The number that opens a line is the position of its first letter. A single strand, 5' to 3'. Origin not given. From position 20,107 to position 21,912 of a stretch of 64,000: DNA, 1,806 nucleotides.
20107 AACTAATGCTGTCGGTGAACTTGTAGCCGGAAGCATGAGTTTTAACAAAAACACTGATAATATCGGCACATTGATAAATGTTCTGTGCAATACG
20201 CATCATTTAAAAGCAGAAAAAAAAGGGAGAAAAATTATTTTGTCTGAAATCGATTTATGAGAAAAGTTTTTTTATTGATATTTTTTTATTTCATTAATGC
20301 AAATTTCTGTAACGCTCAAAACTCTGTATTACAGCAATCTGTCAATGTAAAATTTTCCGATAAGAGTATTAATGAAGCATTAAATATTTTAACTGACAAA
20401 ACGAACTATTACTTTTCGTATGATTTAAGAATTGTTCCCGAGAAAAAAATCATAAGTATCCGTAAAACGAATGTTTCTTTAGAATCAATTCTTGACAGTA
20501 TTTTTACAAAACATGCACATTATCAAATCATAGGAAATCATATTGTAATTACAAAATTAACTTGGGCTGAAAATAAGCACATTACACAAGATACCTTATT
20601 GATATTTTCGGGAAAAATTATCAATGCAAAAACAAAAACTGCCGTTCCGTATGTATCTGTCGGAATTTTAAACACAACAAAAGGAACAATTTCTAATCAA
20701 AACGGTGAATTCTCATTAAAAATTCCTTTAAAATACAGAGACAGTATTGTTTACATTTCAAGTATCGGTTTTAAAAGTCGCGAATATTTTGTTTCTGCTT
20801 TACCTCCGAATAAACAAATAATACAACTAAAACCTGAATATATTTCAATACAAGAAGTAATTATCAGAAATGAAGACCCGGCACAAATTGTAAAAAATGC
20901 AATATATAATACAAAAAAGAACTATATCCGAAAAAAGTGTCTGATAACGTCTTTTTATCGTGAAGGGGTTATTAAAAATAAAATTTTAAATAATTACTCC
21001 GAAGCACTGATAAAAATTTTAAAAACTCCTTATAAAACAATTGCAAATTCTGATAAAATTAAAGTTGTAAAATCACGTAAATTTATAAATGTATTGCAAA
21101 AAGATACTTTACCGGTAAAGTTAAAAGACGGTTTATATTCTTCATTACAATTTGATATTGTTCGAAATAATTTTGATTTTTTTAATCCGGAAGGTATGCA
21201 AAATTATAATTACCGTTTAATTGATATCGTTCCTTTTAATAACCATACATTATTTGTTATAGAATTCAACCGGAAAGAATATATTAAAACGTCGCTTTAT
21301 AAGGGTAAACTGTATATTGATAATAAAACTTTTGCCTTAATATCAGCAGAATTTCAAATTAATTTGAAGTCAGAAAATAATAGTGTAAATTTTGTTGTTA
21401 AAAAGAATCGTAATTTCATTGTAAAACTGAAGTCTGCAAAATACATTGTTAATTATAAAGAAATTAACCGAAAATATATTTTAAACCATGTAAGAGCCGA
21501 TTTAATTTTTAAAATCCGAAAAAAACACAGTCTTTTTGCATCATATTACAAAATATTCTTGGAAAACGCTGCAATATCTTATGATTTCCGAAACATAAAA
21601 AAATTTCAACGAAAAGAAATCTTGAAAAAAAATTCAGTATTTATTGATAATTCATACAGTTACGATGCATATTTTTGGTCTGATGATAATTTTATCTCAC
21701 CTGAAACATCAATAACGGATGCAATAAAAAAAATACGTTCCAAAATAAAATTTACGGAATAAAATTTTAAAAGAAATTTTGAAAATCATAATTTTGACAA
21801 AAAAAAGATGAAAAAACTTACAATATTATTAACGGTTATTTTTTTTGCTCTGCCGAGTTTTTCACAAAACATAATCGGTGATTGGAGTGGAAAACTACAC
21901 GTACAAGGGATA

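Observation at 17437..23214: ECF sigma / FecR pair coupled to an STN-domain protein with no TonB-dependent barrel, plus a barrel-less paralog upstream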

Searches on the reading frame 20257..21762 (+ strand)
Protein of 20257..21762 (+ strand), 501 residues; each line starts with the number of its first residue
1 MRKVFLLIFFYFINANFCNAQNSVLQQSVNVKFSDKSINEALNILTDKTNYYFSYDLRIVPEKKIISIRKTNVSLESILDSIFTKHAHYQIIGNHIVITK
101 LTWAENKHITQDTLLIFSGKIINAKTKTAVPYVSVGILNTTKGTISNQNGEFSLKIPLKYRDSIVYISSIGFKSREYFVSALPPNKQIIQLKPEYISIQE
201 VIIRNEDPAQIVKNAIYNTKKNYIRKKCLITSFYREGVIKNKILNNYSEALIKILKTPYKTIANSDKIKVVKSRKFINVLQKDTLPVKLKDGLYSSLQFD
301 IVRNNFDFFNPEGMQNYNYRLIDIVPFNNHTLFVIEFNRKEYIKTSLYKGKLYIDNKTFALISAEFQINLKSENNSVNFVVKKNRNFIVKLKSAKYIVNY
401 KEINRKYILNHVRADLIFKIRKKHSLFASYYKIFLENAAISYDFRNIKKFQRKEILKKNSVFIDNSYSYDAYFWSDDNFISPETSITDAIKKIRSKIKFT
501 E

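Call 3: search_protein_families(library=pfam, proteins=[window:20257-21762:+], max_evalue=1)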
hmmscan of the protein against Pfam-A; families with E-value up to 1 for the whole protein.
window:20257-21762:+ (501 aa): 3 families
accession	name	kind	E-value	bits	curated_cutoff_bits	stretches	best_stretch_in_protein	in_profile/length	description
PF13715.12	CarbopepD_reg_2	-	3.4e-14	53.1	32.2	1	118-203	2-88/88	CarboxypepD_reg-like domain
PF07660.19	STN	-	4.1e-07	30.1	28.4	2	26-55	13-42/52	Secretin and TonB N terminus short domain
PF13620.12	CarboxypepD_reg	-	0.00011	22.9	32.3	1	118-177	3-64/82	Carboxypeptidase regulatory-like domain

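Call 4: search_protein_families(library=ncbifam, proteins=[window:20257-21762:+], max_evalue=1)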
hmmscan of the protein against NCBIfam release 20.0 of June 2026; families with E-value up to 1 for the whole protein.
window:20257-21762:+ (501 aa): 0 families

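Call 10: find_homologous_proteins(query=window:20257-21762:+, max_evalue=0.001)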
Query window:20257-21762:+ (501 aa): 271 proteins with E <= 0.001 among 8000 candidates; the best 120 are listed.
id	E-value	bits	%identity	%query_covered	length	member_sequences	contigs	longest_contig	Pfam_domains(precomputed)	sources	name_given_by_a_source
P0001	0.0e+0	1071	100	100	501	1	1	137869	PF13715.13,PF07660.20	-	-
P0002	1.7e-277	939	89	100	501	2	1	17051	PF13715.13,PF07660.20,PF13620.13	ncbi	-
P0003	2.1e-171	589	57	100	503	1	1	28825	PF13715.13,PF07660.20,PF13620.13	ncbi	-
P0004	5.0e-147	509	51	100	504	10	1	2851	PF13715.13,PF13620.13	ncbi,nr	ncbi:MAG: carboxypeptidase-like regulatory domain-containing protein [Bacteroidales bacterium]|nr:ca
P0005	4.0e-145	503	50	100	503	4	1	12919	PF13715.13,PF07660.20,PF13620.13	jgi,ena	-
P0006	5.8e-145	502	50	99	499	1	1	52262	PF13715.13,PF07660.20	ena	-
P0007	2.5e-144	500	50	95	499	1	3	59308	PF13715.13,PF07660.20,PF13620.13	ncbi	-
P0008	3.2e-144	500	51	100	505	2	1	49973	PF13715.13,PF13620.13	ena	-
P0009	2.2e-139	484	49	96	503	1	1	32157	PF13715.13,PF13620.13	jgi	-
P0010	1.8e-138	481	48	100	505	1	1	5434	PF13715.13,PF07660.20,PF13620.13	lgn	-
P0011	8.9e-138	478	50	100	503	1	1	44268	PF13715.13,PF13620.13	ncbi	-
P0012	1.2e-136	475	50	96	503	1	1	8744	PF13715.13,PF07660.20,PF13620.13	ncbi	-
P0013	9.1e-135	468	47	100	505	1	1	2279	PF13715.13,PF07660.20,PF13620.13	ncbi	-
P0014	4.7e-133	463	47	100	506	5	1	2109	PF13715.13,PF07660.20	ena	-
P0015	5.1e-132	459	47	100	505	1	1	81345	PF13715.13,PF07660.20,PF13620.13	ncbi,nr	ncbi:MAG: carboxypeptidase-like regulatory domain-containing protein [Bacteroidales bacterium]|nr:ca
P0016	9.2e-122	426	45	98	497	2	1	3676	PF13715.13,PF07660.20,PF13620.13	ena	-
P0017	9.5e-121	422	45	100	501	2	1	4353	PF13715.13,PF07660.20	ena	-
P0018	4.4e-120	420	44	100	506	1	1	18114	PF13715.13,PF07660.20,PF13620.13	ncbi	-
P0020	7.7e-120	419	44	100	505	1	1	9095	PF13715.13,PF07660.20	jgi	-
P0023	1.9e-114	401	43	98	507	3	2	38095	PF13715.13,PF07660.20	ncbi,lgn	-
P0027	5.2e-114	400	42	97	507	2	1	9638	PF13715.13,PF07660.20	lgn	-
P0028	9.2e-114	399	42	100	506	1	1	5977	PF13715.13,PF07660.20,PF13620.13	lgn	-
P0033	4.3e-109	384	42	99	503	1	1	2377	PF13715.13,PF07660.20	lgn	-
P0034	9.9e-108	379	41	99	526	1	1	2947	PF13715.13,PF07660.20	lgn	-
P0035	1.4e-105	372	40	99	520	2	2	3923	PF13715.13,PF07660.20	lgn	-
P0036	2.1e-105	372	40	96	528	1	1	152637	PF13715.13,PF07660.20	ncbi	-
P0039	1.6e-104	369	41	99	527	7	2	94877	PF13715.13,PF07660.20,PF13620.13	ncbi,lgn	-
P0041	2.5e-104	368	41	98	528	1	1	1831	PF13715.13,PF07660.20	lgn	-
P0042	6.8e-104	367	40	96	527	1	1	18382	PF13715.13,PF07660.20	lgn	-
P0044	1.3e-103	366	42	95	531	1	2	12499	PF13715.13,PF07660.20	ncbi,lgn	-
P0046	4.0e-103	364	39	100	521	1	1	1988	PF13715.13,PF07660.20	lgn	-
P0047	2.4e-102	362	40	98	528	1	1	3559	PF13715.13,PF07660.20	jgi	-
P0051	3.8e-102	361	41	96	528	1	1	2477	PF13715.13,PF07660.20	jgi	-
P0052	1.1e-101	359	40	98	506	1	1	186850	PF13715.13,PF07660.20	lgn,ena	-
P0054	6.0e-101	357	38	99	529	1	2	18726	PF13715.13,PF07660.20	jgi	-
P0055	7.9e-101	357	39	98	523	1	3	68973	PF13715.13,PF07660.20,PF13620.13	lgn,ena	-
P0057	1.7e-100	355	40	99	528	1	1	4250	PF13715.13,PF07660.20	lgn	-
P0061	8.5e-100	353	39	98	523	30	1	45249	PF13715.13,PF07660.20,PF13620.13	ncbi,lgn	ncbi:CarboxypepD_reg-like domain protein [anaerobic digester metagenome]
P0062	1.6e-99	352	40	99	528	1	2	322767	PF13715.13,PF07660.20,PF13620.13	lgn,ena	-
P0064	2.2e-99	352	38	99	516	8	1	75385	PF13715.13,PF07660.20,PF13620.13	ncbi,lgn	-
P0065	2.8e-99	351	40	99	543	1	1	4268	PF13715.13,PF07660.20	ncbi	-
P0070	1.0e-98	350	39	99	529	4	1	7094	PF13715.13,PF07660.20,PF13620.13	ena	-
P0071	2.0e-98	349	39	98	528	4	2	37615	PF13715.13,PF07660.20,PF13620.13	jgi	-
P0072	2.6e-98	348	40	99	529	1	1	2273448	PF13715.13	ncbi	ncbi:MAG: carboxypeptidase-like regulatory domain-containing protein [Tenuifilaceae bacterium]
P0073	3.7e-98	348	39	99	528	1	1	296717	PF13715.13,PF07660.20,PF13620.13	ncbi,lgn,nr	ncbi:MAG: carboxypeptidase-like regulatory domain-containing protein [Bacteroidales bacterium]|nr:ca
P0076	9.0e-97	343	38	97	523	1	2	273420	PF13715.13,PF07660.20,PF13620.13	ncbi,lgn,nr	ncbi:MAG: carboxypeptidase-like regulatory domain-containing protein [Bacteroidales bacterium]|nr:ca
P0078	6.9e-95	337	40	99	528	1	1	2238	PF13715.13,PF07660.20,PF13620.13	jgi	jgi:hypothetical protein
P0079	7.9e-94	333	38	99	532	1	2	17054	PF13715.13,PF07660.20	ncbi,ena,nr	ncbi:MAG: hypothetical protein CVT95_11250 [Bacteroidetes bacterium HGW-Bacteroidetes-12]|nr:MAG: hy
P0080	2.0e-93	332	40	99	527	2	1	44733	PF13715.13,PF07660.20,PF23591.2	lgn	-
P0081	8.4e-93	330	35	98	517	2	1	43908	PF13715.13,PF07660.20,PF13620.13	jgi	-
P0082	1.8e-92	329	36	96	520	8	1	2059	PF13715.13,PF07660.20,PF13620.13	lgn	-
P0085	1.5e-90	323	38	97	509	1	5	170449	PF13715.13,PF07660.20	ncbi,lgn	-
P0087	2.2e-90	322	37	98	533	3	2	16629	PF13715.13,PF07660.20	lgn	-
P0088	2.4e-90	322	37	96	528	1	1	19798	PF13715.13,PF07660.20,PF13620.13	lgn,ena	-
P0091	2.5e-89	319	36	99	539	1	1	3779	PF13715.13,PF07660.20,PF13620.13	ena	-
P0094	1.6e-88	316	37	98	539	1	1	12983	PF13715.13,PF07660.20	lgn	-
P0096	6.0e-88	314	35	96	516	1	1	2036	PF13715.13,PF07660.20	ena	-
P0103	2.5e-86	309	36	98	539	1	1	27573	PF13715.13,PF07660.20,PF13620.13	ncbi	-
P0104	3.6e-86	308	36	99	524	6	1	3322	PF13715.13,PF07660.20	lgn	-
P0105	5.0e-86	308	36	96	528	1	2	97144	PF13715.13,PF07660.20,PF13620.13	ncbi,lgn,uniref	ncbi:carboxypeptidase-like regulatory domain-containing protein [Labilibaculum sp.]|uniref:carboxype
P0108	2.7e-85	305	35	99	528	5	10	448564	PF13715.13,PF07660.20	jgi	jgi:hypothetical protein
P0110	7.8e-85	304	36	98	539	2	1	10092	PF13715.13,PF07660.20,PF13620.13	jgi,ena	-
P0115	5.4e-84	301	36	96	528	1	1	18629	PF13715.13,PF07660.20,PF13620.13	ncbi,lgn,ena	-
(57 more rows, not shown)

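Call 12: find_encoding_contigs(protein=P0072, flank=8000, max_places=2)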
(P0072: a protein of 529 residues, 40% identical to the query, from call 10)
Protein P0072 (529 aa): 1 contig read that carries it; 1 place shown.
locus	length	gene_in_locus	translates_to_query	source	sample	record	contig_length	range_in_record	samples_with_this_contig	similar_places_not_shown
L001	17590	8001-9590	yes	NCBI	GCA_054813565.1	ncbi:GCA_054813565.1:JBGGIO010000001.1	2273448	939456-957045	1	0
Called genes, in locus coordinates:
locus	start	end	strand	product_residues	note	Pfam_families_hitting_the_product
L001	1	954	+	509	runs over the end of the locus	PF03062:MBOAT, PF13813:MBOAT_2 (faint)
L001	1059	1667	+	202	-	-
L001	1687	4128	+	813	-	PF05547:Peptidase_M6 (weak), PF18962:Por_Secre_tail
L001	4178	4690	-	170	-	PF01202:SKI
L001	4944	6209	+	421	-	PF13620:CarboxypepD_reg (weak), PF13715:CarbopepD_reg_2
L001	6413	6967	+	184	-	PF07638:Sigma70_ECF (weak), PF04542:Sigma70_r2, PF08281:Sigma70_r4_2, PF04545:Sigma70_r4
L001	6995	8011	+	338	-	PF04773:FecR, PF16344:FecR_C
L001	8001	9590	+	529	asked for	PF13715:CarbopepD_reg_2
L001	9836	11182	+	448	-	PF05697:Trigger_N, PF28537:FKBP-like_TF, PF28539:TF_C, PF05698:Trigger_C (weak)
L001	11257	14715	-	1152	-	PF13715:CarbopepD_reg_2 (faint), PF07715:Plug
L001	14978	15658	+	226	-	PF00574:CLP_protease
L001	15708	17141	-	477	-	PF00206:Lyase_1, PF10415:FumaraseC_C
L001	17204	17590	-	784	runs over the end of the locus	PF00912:Transgly, PF00905:Transpeptidase, PF06832:BiPBP_C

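Call 18: find_related_loci(query=A2, collection=genome_contigs, flank=6000)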
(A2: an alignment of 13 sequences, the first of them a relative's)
Query A2 (501 aa) in genome_contigs; peptide patterns used: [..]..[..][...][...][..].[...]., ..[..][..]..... (x = any residue, [..] = any of these).
315 stretches matched a pattern; 188 encode a relative of the query (tblastn E <= 1e-3); the best 80 are kept; 80 distinct loci.
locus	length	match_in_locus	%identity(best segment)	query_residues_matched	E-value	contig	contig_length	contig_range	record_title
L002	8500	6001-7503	89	1-501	0e+0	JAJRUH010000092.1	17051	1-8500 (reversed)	MAG: Bacteroidetes bacterium isolate Dive96_bin10.164 k141_3039082, whole genome shotgun sequence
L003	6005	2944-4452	51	1-501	4e-154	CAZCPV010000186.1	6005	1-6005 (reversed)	MAG TPA_asm: uncultured Draconibacterium sp. isolate SRP163575_co3_101 genome assembly, contig: NODE_14244_length_6005_c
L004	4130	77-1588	50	1-501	2e-156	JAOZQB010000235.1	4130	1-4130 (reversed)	MAG: Bacteroidales bacterium isolate GMC4.metabat2.5 GMC4_46087_length_4130_cov_8.912883, whole genome shotgun sequence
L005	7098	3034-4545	47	1-499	1e-141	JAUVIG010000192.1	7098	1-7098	MAG: Chlorobiota bacterium isolate CSMAG_422 CSMAG_422_k127_221902_length_7098_cov_17.0000, whole genome shotgun sequenc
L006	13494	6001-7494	42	1-493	1e-115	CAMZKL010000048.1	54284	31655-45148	uncultured Chlorobi bacterium isolate RB_MAG_00012 genome assembly, contig: RB_MAG_00012_000000000052, whole genome shot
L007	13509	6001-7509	40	2-499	1e-110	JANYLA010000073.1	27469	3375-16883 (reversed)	MAG: Bacteroidales bacterium isolate GL140_5_metabinner_76 GL140_5_k141_2854285, whole genome shotgun sequence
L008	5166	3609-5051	42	20-494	4e-110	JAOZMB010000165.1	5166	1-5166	MAG: Bacteroidales bacterium isolate GMC2.metabat2.30 GMC2_3824_length_5166_cov_11.292506, whole genome shotgun sequence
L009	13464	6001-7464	40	17-498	5e-107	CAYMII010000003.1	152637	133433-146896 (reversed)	MAG TPA_asm: uncultured Rikenellaceae bacterium isolate SRP220891_co4_292 genome assembly, contig: NODE_92_length_152637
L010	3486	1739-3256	39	2-498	4e-108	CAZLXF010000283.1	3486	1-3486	MAG TPA_asm: uncultured Rikenellaceae bacterium isolate binchicken_co42_501 genome assembly, contig: NODE_57869_length_3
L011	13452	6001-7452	40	20-500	4e-105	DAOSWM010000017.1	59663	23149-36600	MAG TPA_asm: Tenuifilaceae bacterium isolate AMR_MDS_2137 NODE_313_length_59663_cov_29.982871, whole genome shotgun sequ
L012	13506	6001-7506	39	7-501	8e-104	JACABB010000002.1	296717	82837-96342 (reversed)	MAG: Bacteroidales bacterium isolate Cfx3-06 MAG06_2, whole genome shotgun sequence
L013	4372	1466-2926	40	20-500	3e-103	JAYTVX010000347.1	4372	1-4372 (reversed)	MAG: Bacteroidales bacterium isolate GFS_5746 GFS_5746_346, whole genome shotgun sequence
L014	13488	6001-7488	38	12-501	3e-101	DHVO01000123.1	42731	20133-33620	MAG TPA_asm: Bacteroidales bacterium UBA5206 UBA5206_contig_32461, whole genome shotgun sequence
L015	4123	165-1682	39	1-498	2e-101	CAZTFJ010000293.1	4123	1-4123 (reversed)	MAG TPA_asm: uncultured Rikenellaceae bacterium isolate binchicken_co42_426 genome assembly, contig: NODE_44807_length_4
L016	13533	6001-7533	36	1-501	2e-100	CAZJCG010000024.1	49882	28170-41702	MAG TPA_asm: uncultured Lentimicrobiaceae bacterium isolate SRP167436_co1_356 genome assembly, contig: NODE_844_length_4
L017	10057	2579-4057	38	20-501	1e-98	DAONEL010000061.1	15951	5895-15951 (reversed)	MAG TPA_asm: Bacteroidales bacterium isolate AMR_MDS_3870 NODE_3910_length_15951_cov_16.341344, whole genome shotgun seq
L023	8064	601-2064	36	20-501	1e-94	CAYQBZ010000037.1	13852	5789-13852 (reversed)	MAG TPA_asm: uncultured Rikenellaceae bacterium isolate binchicken_co129_80 genome assembly, contig: NODE_13476_length_1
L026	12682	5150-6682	36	2-501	5e-94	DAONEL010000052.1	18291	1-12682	MAG TPA_asm: Bacteroidales bacterium isolate AMR_MDS_3870 NODE_3189_length_18291_cov_16.229930, whole genome shotgun seq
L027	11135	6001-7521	34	2-501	7e-94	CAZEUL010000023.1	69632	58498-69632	MAG TPA_asm: uncultured Rikenellaceae bacterium isolate SRP278314_co1_316 genome assembly, contig: NODE_511_length_69632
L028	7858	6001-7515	37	5-498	1e-93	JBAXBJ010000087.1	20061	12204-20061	MAG: Bacteroidota bacterium isolate ELA164 MAG164_87, whole genome shotgun sequence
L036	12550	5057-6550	37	13-501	3e-92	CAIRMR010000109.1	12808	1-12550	MAG: uncultured Bacteroidales bacterium isolate Loclat_bin-01022 genome assembly, contig: bin-01022:109/223, whole genom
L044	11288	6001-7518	36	3-501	5e-91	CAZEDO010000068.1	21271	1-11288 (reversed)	MAG TPA_asm: uncultured Lentimicrobiaceae bacterium isolate SRP284006_co1_131 genome assembly, contig: NODE_4017_length_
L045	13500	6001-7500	33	4-498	3e-91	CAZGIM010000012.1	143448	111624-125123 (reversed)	MAG TPA_asm: uncultured Prolixibacteraceae bacterium isolate SRP263991_co1_301 genome assembly, contig: NODE_51_length_1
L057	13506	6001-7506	36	3-498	2e-89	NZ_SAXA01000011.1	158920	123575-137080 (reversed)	Ancylomarina salipaludis strain SHSM-M15 11, whole genome shotgun sequence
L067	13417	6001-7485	34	8-497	1e-87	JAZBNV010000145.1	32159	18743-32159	MAG: Marinilabiliaceae bacterium isolate bin.793 k117_8184698, whole genome shotgun sequence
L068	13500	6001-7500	33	9-498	7e-88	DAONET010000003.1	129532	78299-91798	MAG TPA_asm: Bacteroidales bacterium isolate AMR_MDS_3862 NODE_66_length_129532_cov_17.052457, whole genome shotgun sequ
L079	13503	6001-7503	32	4-498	3e-86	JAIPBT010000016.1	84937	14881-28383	MAG: Bacteroidales bacterium isolate Tobar14m-G12 Tobar14m-C154, whole genome shotgun sequence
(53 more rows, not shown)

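Call 23: predict_structure(alignment_id=A1)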
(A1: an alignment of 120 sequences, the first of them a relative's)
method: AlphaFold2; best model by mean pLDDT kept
length: 501 residues; sequences in the alignment: 120
mean_pLDDT: 84.0   pTM: 0.59
mean pLDDT of the five models: 84.0, 81.7, 80.8, 79.4, 79.2
residues with pLDDT >= 90: 210; 70-90: 222; 50-70: 57; < 50: 12
segments of 3 or more residues with pLDDT < 50: 18-20, 103-111
pLDDT, mean of each block of 10 residues (from residue 1): 77 59 80 89 91 83 82 91 81 87 42 81 94 92 92 92 91 90 85 72 80 95 94 89 83 91 81 77 63 87 92 95 86 95 90 96 94 62 76 94 94 92 87 91 90 84 69 73 72 79 70
secondary structure, 60 per line:
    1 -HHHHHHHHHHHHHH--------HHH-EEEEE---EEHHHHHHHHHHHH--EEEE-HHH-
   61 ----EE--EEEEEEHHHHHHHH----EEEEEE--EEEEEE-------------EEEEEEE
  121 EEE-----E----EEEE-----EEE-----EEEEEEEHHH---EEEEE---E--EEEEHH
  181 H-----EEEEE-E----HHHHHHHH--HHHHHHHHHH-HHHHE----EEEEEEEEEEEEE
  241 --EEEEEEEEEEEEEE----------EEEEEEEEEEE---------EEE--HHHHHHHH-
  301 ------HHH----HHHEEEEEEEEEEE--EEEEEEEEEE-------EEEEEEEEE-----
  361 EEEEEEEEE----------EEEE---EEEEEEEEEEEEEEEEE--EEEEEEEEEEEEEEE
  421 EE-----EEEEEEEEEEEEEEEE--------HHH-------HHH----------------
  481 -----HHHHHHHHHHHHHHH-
elements in order: H2-15 E28-32 H38-49 E52-55 E69-74 H75-82 E87-92 E95-100 E114-123 E134-137 E143-145 E151-157 E164-168 E175-178 E187-191 H198-205 H208-217 H219-222 E228-240 E243-256 E267-277 E287-289 H292-299 E317-327 E330-339 E347-355 E361-369 E380-383 E387-403 E406-422 E428-443 H486-500

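Call 26: fold_search(model_id=the predicted structure, library=pdb)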
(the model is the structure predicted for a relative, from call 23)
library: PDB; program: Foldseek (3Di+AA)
matches with E <= 10: 1490; with E <= 0.001: 23
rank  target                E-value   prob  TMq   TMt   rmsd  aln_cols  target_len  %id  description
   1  4z48_A                7.0e-07  1.00  0.22  0.39  10.8       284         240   10  Crystal structure of a DUF1329 family protein (DESPIG_00262) from Desulfovibrio piger ATCC 29098 at 1.75 A resolution (released 2015-04-22)
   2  3buu_A                2.1e-06  1.00  0.20  0.34  10.9       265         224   10  Crystal structure of LolA superfamily protein NE2245 from Nitrosomonas europaea (released 2008-01-22)
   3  9hfj                  2.8e-06  1.00  0.15  0.83   1.8        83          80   25  Crystal structure of the NTE domain of SusCdex (BT3090) dextran transporter (released 2025-11-26)
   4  9tp6_B                3.1e-06  1.00  0.19  0.33  11.7       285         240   11  Structure of LolA3 from Porphyromonas gingivalis (released 2026-02-18)
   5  9tp6_A                5.0e-06  1.00  0.21  0.35  11.1       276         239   11  Structure of LolA3 from Porphyromonas gingivalis (released 2026-02-18)
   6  6i7s_G                5.7e-05  1.00  0.21  0.13  15.6       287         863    9  Microsomal triglyceride transfer protein (released 2019-08-21)
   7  9u5s_A                1.1e-04  0.75  0.14  0.15  30.2       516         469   10  The structure of the BfpBG complex in the T4bP system (released 2025-11-05)
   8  6q15_B                1.1e-04  0.63  0.13  0.13  40.1       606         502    8  Structure of the Salmonella SPI-1 injectisome needle complex (released 2019-10-23)
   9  9ens_A                1.4e-04  1.00  0.23  0.11  13.1       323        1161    6  Cleavage product of vitellogenin from the honey bee hemolymph (released 2025-03-26)
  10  7ah9_5N               1.7e-04  0.57  0.13  0.13  40.3       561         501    8  Substrate-engaged type 3 secretion system needle complex from Salmonella enterica typhimurium - SpaR state 1 (released 2021-03-17)
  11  6i7s_H                1.9e-04  1.00  0.21  0.13  16.3       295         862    7  Microsomal triglyceride transfer protein (released 2019-08-21)
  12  1lsh_A                2.0e-04  1.00  0.22  0.13  16.9       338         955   10  LIPID-PROTEIN INTERACTIONS IN LIPOVITELLIN (released 2002-07-31)
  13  2iah_A                2.8e-04  0.77  0.15  0.11  32.9       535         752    9  Crystal structure of the ferripyoverdine receptor of the outer membrane of Pseudomonas aeruginosa bound to ferripyover (released 2007-09-11)
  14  7ah9_5K               3.0e-04  0.54  0.14  0.14  39.9       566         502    8  Substrate-engaged type 3 secretion system needle complex from Salmonella enterica typhimurium - SpaR state 1 (released 2021-03-17)
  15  2o5p_B                3.1e-04  0.72  0.14  0.10  32.4       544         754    9  Crystal structure of the full length ferric pyoverdine outer membrane receptor FpvA of Pseudomonas aeruginosa in its a (released 2007-10-30)
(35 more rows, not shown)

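Call 30: search_solved_structures(query=A1, max_evalue=1)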
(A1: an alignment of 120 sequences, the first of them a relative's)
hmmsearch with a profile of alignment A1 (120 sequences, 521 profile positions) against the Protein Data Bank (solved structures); distinct sequences matched with E-value up to 1: 9.
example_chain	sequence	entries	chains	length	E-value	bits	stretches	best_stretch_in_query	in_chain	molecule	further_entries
9gbc_A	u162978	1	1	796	1.1e-07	33.9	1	133-234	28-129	TonB-linked outer membrane receptor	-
9hfj_A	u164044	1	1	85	1.7e-07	33.3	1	130-205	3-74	SusC homolog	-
6ytc_A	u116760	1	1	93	3e-07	32.4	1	131-220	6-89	TonB-dependent receptor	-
8aa4_A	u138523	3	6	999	1e-06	30.7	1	130-220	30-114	SusC homolog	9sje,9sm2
5t3r_D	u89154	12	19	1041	2.7e-06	29.3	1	130-221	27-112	SusC homolog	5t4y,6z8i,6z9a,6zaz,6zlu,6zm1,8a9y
6sli_B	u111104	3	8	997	0.002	19.8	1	132-200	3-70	RagA protein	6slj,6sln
6w6m_A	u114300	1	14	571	0.082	14.5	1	34-123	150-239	Type IV pilus secretin PilQ family protein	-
2a02_A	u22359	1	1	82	0.52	11.9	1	40-114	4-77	Ferric-pseudobactin 358 receptor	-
6gnc_A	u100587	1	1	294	0.95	11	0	105-185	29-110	Thioredoxin reductase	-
